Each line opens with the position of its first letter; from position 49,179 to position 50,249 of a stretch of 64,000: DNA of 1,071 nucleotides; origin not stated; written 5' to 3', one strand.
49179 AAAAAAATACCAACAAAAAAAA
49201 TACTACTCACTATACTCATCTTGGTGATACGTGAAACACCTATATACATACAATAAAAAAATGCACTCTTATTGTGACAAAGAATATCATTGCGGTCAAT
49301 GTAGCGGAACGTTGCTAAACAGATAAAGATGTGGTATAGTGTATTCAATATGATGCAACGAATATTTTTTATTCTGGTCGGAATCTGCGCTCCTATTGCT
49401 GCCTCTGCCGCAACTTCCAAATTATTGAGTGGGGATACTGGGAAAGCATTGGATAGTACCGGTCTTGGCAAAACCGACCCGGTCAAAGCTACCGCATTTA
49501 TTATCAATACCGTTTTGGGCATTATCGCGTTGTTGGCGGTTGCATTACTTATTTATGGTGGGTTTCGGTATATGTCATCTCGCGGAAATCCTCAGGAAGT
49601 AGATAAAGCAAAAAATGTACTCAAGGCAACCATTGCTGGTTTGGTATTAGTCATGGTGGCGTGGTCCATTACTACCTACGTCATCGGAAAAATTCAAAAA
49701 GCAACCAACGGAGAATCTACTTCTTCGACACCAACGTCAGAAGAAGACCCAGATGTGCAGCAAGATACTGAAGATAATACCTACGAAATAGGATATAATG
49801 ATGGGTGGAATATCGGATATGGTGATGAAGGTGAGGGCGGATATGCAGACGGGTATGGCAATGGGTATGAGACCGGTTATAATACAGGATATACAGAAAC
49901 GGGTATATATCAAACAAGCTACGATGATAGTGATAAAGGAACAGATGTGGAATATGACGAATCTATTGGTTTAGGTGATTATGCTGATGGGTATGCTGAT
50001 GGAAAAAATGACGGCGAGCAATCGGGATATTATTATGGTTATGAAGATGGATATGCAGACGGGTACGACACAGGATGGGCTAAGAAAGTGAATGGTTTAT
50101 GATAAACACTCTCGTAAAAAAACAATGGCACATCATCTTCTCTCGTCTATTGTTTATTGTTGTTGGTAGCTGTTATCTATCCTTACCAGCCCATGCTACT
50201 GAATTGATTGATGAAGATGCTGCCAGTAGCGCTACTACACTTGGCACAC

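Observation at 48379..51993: Seven divergent TrbC/VirB2-like (T4SS-type) pilin paralogs in one 3.6-kb array on both strands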

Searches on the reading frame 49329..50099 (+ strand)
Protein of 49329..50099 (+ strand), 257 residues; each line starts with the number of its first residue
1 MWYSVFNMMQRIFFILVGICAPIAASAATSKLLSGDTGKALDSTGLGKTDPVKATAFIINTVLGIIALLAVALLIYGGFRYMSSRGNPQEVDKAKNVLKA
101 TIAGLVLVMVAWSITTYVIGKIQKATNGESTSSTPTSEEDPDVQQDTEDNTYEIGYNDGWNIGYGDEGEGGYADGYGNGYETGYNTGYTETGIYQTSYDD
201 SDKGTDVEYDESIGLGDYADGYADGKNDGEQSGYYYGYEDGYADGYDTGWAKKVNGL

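Call 3: search_protein_families(library=pfam, max_evalue=1, proteins=[window:49329-50099:+])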
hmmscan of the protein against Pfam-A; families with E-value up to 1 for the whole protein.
seq(257 aa): 11 families
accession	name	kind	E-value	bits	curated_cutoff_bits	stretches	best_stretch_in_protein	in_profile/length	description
PF18895.5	T4SS_pilin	-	7.5e-13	48.8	26.6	1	58-118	12-71/71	Type IV secretion system pilin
PF09811.14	Yae1_N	-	3.3e-05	23.9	27.5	1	218-249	2-33/39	Essential protein Yae1, N terminal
PF06195.18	DUF996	-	0.0028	18.3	31.3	1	55-126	27-101/138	Protein of unknown function (DUF996)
PF15879.10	MWFE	-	0.031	15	27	1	103-129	6-32/55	NADH-ubiquinone oxidoreductase MWFE subunit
PF02322.20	Cyt_bd_oxida_II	-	0.043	13.6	35.6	1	11-118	114-211/302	Cytochrome bd terminal oxidase subunit II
PF15420.11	Abhydrolase_9_N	-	0.044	14.3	27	1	42-132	79-169/208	Alpha/beta-hydrolase family N-terminus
PF04277.18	OAD_gamma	-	0.077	14.1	27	0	102-146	15-61/76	Oxaloacetate decarboxylase, gamma chain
PF13520.12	AA_permease_2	-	0.077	12.3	27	1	2-110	146-232/427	Amino acid permease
PF10320.15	7TM_GPCR_Srsx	-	0.14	11.9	24.1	1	55-122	144-210/257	Serpentine type 7TM GPCR chemoreceptor Srsx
PF06570.16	DUF1129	-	0.43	10.6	29.1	1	61-127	110-176/207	Protein of unknown function (DUF1129)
PF13800.11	Sigma_reg_N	-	0.64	10.8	26.3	0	53-101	8-53/91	Sigma factor regulator N-terminal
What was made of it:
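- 49329..50102 (+): P3, a pilin (257 aa, or 250 aa from 49350) with a C-terminal tail of about 130 aa rich in Gly, Asp, Tyr and Glu (net charge -27). PF18895 scores 48.8 bits (call 3).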

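Call 53: search_protein_families(library=ncbifam, max_evalue=0.01, proteins=[window:49329-50099:+])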
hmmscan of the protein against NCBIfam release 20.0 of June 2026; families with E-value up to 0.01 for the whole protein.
window:49329-50099:+ (257 aa): 6 families
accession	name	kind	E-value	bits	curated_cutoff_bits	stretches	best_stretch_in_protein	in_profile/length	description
NF045849.1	ICE_MMCAP2_0565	equivalog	1.1e-10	41.1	40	1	57-122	15-80/80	Mbov_0395 family pilin-like conjugal transfer protein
NF004270.2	PRK05687.2-1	equivalog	1.4e-08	34.6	180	2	125-191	20-86/223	flagellar assembly protein FliH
NF004267.1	PRK05687.1-3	equivalog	3.1e-05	23.2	293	1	125-189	53-117/266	flagellar assembly protein FliH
NF045890.1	conj_pls20_p028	equivalog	0.00033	19.6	150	1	57-158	60-151/377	pLS20_p028 family conjugation system transmembrane protein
NF009925.1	PRK13386.1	equivalog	0.00048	19.5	192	0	211-249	45-82/228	flagellar assembly protein FliH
NF004266.1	PRK05687.1-1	equivalog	0.00085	18.8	260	0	135-195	33-93/230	flagellar assembly protein FliH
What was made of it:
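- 49329..50102 (+): Weak Yae1_N and FliH hits come from the Gly-repeat tail (calls 3, 53).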

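Call 84: search_protein_families(library=phrogs, max_evalue=0.01, proteins=[window:49329-50099:+])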
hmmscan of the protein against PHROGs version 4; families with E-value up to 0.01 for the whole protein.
window:49329-50099:+ (257 aa): 0 families
